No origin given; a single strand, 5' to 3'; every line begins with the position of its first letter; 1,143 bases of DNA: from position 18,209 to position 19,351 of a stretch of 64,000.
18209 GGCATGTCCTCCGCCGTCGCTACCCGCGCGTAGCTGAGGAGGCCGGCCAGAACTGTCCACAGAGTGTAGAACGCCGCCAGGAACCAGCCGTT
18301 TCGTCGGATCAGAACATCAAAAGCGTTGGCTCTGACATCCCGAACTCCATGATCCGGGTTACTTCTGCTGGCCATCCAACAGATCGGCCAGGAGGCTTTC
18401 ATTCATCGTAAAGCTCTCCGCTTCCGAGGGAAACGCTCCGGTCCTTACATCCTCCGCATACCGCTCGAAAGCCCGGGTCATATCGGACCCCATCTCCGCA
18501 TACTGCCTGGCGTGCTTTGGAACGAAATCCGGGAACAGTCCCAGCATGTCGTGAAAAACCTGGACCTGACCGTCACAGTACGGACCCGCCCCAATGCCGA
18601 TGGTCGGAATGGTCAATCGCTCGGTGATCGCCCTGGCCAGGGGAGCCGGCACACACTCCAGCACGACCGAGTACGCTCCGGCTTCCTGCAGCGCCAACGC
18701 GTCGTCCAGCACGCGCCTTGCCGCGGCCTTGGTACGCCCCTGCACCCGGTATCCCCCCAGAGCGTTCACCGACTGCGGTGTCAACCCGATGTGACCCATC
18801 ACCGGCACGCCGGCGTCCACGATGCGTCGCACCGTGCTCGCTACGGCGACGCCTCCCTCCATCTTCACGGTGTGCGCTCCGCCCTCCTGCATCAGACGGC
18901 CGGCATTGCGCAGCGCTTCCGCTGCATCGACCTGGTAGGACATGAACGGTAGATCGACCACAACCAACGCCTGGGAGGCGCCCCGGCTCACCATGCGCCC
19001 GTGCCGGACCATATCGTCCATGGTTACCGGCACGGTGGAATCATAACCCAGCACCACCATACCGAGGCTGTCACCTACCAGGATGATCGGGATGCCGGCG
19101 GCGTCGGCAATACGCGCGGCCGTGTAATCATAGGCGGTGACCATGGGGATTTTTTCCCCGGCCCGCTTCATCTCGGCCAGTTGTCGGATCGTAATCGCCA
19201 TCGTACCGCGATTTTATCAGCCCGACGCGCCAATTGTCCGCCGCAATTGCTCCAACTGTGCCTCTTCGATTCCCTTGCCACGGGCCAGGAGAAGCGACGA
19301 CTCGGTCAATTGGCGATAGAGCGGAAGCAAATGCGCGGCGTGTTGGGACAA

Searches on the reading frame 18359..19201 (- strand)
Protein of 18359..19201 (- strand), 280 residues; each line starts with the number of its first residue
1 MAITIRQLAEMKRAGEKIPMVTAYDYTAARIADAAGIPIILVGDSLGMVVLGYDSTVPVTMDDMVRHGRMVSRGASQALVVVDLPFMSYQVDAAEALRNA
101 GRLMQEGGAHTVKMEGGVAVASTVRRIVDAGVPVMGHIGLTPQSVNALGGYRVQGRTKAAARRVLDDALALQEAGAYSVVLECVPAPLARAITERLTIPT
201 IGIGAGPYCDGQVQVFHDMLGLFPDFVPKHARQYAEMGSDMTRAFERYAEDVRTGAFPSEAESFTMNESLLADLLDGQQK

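Call 65: find_encoding_contigs(protein=window:18359-19201:-, flank=10000, max_places=1)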
Protein window:18359-19201:- (280 aa): 3 contigs read that carry it; 1 place shown.
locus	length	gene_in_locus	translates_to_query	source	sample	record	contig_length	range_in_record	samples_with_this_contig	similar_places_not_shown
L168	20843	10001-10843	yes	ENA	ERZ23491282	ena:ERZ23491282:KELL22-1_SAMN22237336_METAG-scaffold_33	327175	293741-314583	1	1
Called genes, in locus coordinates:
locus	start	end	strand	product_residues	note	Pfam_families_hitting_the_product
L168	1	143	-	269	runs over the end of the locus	PF00528:BPD_transp_1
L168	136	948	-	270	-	PF00005:ABC_tran, PF13304:AAA_21 (faint)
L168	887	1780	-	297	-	PF12974:Phosphonate-bd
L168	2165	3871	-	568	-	PF02776:TPP_enzyme_N, PF00205:TPP_enzyme_M, PF02775:TPP_enzyme_C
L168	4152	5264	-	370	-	PF01070:FMN_dh, PF00478:IMPDH (faint)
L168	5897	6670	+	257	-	PF03328:HpcH_HpaI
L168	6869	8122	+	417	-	PF00149:Metallophos, PF12850:Metallophos_2 (faint)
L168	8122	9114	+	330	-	PF03576:Peptidase_S58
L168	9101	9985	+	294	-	PF03446:NAD_binding_2 (weak), PF03807:F420_oxidored, PF10727:Rossmann-like, PF10728:DUF2520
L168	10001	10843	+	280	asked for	PF02548:Pantoate_transf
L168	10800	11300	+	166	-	-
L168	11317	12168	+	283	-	PF00106:adh_short, PF01370:Epimerase (weak), PF08659:KR, PF13561:adh_short_C2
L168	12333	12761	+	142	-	PF00080:Sod_Cu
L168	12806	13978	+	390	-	PF02771:Acyl-CoA_dh_N, PF02770:Acyl-CoA_dh_M, PF00441:Acyl-CoA_dh_1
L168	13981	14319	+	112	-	PF21814:DUF6883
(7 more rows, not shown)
